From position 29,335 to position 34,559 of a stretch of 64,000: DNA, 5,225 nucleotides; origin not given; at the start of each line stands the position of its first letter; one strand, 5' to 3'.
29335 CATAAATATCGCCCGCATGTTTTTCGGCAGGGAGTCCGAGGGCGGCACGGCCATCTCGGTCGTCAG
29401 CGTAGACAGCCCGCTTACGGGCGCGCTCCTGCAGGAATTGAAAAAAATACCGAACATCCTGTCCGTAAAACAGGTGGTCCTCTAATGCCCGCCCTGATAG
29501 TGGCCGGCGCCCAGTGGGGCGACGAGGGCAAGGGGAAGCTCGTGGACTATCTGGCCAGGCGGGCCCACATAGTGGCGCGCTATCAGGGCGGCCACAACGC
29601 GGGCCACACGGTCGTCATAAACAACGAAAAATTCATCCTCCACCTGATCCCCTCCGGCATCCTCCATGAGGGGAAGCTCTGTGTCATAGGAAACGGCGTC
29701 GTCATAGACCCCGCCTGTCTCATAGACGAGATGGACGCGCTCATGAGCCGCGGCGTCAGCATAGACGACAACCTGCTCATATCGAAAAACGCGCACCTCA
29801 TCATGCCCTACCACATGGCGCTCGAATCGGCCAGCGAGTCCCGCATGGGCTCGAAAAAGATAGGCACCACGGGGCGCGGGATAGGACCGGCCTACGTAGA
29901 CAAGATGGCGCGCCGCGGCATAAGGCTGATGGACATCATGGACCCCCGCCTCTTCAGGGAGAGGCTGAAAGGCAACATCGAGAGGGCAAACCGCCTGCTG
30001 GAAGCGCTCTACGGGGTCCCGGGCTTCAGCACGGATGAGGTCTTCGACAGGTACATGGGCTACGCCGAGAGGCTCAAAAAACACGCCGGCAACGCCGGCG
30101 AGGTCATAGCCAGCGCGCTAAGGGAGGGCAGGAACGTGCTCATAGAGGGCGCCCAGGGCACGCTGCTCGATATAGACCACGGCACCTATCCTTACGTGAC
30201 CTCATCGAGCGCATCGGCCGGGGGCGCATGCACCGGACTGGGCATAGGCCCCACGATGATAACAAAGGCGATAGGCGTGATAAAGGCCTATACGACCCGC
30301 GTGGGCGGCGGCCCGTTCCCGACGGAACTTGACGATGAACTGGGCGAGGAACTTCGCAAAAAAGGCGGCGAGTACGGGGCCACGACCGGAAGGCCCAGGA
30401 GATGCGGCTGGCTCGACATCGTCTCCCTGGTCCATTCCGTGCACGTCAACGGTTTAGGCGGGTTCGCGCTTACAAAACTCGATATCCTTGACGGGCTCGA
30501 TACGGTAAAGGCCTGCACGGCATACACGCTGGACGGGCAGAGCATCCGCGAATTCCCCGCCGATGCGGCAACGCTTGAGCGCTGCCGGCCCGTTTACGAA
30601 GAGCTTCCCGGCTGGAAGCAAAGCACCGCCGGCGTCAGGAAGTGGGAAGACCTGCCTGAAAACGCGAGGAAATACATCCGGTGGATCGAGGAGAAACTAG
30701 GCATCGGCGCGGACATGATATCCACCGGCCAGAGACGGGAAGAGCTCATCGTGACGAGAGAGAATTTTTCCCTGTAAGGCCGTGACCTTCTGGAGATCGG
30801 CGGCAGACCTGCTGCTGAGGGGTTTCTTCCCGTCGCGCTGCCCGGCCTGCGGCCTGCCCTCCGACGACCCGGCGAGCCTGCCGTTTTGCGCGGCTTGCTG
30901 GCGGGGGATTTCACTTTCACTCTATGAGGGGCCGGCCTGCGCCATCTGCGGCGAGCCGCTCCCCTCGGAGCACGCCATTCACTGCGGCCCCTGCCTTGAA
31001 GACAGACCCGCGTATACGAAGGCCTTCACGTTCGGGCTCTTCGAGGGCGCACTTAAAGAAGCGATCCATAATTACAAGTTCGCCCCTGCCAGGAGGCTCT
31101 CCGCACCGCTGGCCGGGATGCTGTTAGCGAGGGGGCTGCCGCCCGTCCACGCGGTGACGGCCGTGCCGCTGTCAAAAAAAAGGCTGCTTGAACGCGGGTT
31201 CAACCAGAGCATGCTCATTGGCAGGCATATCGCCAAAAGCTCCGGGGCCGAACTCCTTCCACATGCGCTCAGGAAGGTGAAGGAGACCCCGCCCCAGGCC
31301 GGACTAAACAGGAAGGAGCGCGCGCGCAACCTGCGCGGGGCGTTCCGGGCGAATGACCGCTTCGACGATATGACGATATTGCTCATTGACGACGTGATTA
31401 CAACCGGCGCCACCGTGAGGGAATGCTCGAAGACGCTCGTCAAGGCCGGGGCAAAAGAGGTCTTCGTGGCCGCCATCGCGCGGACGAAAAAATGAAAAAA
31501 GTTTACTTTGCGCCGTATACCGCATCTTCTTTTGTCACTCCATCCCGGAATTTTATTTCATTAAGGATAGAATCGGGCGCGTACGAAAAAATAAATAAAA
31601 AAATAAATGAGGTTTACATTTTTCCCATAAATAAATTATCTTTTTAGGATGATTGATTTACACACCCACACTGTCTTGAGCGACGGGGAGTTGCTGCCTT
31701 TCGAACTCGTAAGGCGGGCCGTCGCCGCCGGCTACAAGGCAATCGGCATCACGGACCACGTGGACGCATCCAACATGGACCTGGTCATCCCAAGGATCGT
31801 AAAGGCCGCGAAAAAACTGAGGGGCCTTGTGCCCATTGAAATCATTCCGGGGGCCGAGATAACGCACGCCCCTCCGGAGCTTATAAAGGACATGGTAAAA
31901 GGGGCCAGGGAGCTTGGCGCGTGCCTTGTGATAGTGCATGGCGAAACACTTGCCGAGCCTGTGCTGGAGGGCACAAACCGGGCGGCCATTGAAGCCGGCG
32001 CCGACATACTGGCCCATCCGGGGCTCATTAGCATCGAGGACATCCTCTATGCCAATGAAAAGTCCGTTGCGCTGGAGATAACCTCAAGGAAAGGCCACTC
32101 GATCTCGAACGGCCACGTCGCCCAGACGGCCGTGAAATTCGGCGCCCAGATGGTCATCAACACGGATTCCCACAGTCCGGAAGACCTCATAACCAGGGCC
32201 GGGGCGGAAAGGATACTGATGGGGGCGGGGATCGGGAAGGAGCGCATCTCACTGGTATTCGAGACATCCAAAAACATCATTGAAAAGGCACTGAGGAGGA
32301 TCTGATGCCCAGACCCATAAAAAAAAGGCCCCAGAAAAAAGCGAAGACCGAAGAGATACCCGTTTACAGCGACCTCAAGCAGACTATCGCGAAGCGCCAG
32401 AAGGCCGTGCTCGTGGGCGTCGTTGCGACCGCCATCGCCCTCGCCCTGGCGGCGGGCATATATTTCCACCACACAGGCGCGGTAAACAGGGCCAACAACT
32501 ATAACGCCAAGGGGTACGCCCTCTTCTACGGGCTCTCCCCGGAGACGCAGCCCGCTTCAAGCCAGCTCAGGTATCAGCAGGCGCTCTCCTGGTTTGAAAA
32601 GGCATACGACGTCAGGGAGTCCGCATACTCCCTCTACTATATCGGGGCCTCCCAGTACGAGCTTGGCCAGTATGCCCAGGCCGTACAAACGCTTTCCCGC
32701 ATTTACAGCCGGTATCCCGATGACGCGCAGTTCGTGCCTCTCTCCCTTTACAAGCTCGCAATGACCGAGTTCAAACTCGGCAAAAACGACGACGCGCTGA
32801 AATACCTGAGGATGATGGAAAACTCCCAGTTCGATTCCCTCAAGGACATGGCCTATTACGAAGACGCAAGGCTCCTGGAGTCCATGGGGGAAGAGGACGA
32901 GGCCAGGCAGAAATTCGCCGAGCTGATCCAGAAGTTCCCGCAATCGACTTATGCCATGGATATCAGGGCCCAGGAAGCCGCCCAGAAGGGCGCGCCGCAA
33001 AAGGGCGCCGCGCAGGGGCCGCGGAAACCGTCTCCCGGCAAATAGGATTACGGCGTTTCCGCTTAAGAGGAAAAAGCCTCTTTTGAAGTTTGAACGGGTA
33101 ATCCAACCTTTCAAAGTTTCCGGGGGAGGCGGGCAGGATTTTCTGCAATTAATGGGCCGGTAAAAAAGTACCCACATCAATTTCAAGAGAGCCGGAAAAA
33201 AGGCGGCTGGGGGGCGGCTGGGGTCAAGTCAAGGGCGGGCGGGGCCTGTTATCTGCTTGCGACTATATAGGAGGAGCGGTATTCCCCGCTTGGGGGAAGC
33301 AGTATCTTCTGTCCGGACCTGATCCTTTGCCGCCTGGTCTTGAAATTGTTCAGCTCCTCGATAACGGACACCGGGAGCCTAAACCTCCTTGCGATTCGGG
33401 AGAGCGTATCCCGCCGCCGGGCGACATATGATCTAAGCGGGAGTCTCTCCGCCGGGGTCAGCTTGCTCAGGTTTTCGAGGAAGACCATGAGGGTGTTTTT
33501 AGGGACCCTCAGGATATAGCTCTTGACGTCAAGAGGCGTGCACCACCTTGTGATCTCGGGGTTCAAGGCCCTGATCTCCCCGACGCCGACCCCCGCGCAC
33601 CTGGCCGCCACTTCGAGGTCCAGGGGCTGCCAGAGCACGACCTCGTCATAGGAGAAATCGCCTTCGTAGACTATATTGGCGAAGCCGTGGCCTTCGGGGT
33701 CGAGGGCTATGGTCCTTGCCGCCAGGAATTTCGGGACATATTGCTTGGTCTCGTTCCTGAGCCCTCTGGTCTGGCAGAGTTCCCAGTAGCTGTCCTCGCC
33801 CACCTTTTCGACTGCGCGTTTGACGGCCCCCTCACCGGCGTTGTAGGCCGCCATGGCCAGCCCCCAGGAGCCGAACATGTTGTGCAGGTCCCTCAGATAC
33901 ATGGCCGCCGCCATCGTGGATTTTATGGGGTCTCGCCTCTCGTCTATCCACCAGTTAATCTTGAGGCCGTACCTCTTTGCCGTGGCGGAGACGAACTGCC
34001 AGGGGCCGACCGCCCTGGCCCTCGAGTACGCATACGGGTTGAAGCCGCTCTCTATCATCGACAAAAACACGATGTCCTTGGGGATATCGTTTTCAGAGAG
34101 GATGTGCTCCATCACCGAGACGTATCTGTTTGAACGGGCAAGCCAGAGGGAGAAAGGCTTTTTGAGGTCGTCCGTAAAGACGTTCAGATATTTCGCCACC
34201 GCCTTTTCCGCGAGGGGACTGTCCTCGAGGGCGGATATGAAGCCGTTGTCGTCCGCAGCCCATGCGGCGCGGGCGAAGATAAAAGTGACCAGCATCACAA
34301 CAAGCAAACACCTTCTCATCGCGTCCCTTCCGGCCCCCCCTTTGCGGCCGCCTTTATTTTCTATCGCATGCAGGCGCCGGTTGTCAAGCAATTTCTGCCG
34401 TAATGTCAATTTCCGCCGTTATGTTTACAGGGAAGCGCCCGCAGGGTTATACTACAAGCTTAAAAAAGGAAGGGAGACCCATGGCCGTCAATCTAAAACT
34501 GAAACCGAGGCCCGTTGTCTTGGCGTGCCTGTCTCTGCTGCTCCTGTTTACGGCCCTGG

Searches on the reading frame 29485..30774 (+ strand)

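Call 23: search_protein_families(library=pfam, proteins=[window:29485-30774:+], max_evalue=0.00001)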
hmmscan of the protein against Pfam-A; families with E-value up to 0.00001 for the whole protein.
window:29485-30774:+ (430 aa): 1 family
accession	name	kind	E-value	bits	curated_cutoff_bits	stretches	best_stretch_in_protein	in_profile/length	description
PF00709.27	Adenylsucc_synt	-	2.1e-184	613.6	27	1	5-422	1-416/416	Adenylosuccinate synthetase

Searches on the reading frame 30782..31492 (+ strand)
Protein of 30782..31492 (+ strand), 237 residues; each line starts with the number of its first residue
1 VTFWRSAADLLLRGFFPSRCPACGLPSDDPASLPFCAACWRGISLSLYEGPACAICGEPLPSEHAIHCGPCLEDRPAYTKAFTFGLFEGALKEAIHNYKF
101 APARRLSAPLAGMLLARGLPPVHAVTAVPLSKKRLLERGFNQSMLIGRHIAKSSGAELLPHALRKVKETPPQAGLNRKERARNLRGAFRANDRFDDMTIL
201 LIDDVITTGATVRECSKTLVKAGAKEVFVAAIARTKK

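Call 23: search_protein_families(library=pfam, proteins=[window:30782-31492:+], max_evalue=0.00001)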
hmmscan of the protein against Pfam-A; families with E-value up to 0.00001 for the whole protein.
window:30782-31492:+ (237 aa): 2 families
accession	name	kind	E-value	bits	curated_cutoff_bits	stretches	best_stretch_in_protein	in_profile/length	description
PF18912.6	DZR_2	-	3.9e-10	39.9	27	1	12-72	2-56/56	Double zinc ribbon domain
PF00156.33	Pribosyltran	-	8.3e-06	25.6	26.3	0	189-234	80-125/158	Phosphoribosyl transferase domain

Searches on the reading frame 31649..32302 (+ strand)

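Call 23: search_protein_families(library=pfam, proteins=[window:31649-32302:+], max_evalue=0.00001)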
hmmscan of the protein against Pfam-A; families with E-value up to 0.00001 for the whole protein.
window:31649-32302:+ (218 aa): 1 family
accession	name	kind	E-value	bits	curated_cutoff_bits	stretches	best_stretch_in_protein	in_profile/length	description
PF02811.25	PHP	-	4.3e-11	43.8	26.4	1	3-76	1-67/164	PHP domain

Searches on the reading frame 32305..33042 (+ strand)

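Call 23: search_protein_families(library=pfam, proteins=[window:32305-33042:+], max_evalue=0.00001)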
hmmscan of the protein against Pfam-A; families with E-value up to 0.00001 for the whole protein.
window:32305-33042:+ (246 aa): 8 families
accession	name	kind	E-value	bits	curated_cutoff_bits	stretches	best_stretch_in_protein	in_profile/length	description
PF13174.12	TPR_6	-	9.3e-16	57.8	26.3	1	108-139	1-32/33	Tetratricopeptide repeat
PF07719.23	TPR_2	-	1.5e-11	43.9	27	0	107-140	1-34/34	Tetratricopeptide repeat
PF13428.12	TPR_14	-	5.5e-10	39.4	23.5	0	112-142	6-36/44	Tetratricopeptide repeat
PF12895.13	ANAPC3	-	3e-09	37.5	27.2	1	87-169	2-80/82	Anaphase-promoting complex, cyclosome, subunit 3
PF14559.12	TPR_19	-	1.6e-07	32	25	0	89-143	6-61/68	Tetratricopeptide repeat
PF00515.34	TPR_1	-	5.1e-07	29.7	27.8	0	107-139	1-33/34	Tetratricopeptide repeat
PF13525.12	YfiO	-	1.3e-06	28.7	25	0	116-222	33-131/203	Outer membrane lipoprotein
PF13432.12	TPR_16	-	3.3e-06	27.9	32.7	0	87-141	10-65/65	Tetratricopeptide repeat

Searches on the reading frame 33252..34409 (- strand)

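Call 23: search_protein_families(library=pfam, proteins=[window:33252-34409:-], max_evalue=0.00001)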
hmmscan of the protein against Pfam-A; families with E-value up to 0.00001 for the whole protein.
window:33252-34409:- (386 aa): 2 families
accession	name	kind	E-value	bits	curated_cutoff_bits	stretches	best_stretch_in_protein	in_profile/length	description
PF01464.25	SLT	-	1.7e-28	99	21.3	1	110-210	14-115/117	Transglycosylase SLT domain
PF01476.26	LysM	-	1.4e-09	38.1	20.9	1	328-372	1-43/43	LysM domain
